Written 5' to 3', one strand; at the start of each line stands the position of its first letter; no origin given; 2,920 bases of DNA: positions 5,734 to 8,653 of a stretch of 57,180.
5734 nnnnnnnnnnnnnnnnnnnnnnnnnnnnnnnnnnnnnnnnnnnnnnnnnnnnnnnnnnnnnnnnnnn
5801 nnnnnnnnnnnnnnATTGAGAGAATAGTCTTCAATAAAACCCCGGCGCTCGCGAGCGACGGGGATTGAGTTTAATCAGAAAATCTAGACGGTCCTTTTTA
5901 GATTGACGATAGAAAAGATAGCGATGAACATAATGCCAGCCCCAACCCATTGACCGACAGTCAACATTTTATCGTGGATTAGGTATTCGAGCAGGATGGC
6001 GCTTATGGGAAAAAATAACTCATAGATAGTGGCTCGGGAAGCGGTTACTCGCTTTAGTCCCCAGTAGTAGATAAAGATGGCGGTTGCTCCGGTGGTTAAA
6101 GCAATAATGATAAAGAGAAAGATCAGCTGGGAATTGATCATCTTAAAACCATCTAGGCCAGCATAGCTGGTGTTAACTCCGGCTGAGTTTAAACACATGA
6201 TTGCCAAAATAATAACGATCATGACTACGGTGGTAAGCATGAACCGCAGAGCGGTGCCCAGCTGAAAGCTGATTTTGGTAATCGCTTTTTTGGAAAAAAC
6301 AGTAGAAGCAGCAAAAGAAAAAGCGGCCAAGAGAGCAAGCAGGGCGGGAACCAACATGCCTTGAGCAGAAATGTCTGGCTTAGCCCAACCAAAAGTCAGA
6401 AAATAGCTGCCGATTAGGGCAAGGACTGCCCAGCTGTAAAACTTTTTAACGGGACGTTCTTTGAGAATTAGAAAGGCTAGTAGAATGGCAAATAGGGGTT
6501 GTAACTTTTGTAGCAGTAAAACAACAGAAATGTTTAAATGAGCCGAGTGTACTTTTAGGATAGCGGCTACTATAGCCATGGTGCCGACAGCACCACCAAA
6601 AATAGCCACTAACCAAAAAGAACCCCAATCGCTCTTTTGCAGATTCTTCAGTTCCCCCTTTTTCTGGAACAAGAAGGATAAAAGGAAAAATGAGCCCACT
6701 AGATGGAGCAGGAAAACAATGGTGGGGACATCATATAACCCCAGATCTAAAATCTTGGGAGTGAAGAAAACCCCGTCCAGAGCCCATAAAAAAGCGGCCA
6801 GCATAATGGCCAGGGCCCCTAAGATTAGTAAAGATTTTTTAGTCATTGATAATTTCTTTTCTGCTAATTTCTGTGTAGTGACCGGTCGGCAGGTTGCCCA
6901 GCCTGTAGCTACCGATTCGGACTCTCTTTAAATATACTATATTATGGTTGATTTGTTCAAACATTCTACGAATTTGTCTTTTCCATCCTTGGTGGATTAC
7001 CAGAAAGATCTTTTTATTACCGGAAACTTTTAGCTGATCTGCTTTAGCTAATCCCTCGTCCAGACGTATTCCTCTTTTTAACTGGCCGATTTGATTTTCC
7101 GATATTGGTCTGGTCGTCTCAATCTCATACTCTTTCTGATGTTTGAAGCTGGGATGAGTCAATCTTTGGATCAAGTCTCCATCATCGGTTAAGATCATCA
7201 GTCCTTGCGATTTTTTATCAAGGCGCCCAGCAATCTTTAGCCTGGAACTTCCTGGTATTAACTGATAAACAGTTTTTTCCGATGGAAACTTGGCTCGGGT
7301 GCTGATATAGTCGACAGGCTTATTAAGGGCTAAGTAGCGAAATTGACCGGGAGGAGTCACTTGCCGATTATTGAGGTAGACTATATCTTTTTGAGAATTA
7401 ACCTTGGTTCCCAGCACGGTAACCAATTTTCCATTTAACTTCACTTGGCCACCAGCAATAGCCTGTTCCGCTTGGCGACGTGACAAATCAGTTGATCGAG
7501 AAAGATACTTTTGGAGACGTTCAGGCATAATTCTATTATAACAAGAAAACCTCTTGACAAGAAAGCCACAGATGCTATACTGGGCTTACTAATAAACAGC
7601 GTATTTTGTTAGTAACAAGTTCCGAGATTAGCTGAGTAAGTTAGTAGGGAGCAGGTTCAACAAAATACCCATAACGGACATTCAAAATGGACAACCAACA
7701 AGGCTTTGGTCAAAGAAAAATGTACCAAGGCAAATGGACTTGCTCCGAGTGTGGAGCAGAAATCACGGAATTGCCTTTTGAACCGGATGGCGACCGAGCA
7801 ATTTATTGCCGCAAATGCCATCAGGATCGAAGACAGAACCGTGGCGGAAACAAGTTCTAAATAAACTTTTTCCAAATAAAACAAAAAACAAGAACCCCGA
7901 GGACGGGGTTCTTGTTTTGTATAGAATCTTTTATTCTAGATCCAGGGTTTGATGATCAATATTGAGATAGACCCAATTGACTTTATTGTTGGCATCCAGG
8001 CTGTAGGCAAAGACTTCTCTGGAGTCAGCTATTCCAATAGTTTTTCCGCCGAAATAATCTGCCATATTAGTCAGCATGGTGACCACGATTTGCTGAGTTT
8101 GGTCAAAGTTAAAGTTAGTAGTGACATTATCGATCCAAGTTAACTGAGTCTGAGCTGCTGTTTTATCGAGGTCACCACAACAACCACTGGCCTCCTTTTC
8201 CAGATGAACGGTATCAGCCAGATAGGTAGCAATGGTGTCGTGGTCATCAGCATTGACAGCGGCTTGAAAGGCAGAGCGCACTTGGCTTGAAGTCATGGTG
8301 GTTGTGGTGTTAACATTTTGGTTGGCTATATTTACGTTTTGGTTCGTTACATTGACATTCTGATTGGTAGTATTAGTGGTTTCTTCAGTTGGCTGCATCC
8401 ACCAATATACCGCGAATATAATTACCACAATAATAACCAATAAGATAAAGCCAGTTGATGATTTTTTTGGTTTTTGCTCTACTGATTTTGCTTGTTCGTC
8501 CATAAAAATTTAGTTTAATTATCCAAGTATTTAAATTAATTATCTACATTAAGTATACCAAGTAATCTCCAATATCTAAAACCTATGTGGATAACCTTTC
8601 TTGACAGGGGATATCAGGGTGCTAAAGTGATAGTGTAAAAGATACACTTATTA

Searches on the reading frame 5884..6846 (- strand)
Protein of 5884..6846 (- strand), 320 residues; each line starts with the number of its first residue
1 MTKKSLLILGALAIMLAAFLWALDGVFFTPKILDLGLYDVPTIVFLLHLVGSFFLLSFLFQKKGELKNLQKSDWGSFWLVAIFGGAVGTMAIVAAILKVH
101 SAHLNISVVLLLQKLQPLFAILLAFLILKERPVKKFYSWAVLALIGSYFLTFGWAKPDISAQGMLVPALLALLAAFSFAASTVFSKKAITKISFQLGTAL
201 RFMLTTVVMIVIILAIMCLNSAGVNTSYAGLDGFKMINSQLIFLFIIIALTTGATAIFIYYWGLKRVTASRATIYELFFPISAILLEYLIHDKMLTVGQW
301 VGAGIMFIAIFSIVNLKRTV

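Call 9: search_protein_families(library=pfam, proteins=[window:5884-6846:-])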
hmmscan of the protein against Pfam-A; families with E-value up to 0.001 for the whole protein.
window:5884-6846:- (320 aa): 1 family
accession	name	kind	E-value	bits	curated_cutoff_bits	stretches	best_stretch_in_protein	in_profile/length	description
PF00892.27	EamA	-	4.1e-31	108.5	28.2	2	168-314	4-134/135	EamA-like transporter family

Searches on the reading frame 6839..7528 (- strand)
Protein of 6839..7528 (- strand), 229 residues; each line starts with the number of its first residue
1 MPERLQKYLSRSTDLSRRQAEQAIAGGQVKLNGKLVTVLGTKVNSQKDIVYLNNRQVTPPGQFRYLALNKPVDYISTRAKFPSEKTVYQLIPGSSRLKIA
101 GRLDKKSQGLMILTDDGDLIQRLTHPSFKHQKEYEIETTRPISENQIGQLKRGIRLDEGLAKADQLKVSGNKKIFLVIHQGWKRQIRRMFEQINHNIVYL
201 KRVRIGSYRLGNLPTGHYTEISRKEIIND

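Call 9: search_protein_families(library=pfam, proteins=[window:6839-7528:-])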
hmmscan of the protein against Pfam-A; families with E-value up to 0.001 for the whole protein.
window:6839-7528:- (229 aa): 2 families
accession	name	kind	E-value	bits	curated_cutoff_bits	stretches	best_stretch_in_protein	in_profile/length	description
PF00849.27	PseudoU_synth_2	-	8.3e-19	68.7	26.8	1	65-192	2-152/152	RNA pseudouridylate synthase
PF01479.30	S4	-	3.7e-10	39.8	22.8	1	3-45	1-44/48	S4 domain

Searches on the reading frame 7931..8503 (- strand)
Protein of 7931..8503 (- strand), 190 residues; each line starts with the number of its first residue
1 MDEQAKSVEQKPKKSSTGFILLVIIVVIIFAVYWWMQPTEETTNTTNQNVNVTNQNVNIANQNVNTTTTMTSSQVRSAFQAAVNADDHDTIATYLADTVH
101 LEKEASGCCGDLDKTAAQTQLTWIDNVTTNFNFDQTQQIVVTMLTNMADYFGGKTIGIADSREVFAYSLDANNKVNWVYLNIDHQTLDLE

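Call 9: search_protein_families(library=pfam, proteins=[window:7931-8503:-])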
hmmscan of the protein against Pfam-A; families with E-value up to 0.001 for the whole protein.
window:7931-8503:- (190 aa): 0 families

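Call 81: search_protein_families(library=pfam, proteins=[window:7931-8503:-], max_evalue=0.01)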
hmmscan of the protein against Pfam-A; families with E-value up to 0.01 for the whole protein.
window:7931-8503:- (190 aa): 1 family
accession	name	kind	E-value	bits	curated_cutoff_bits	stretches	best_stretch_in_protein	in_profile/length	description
PF08552.16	Kei1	-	0.0041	17.4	25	1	25-92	88-154/181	Inositolphosphorylceramide synthase subunit Kei1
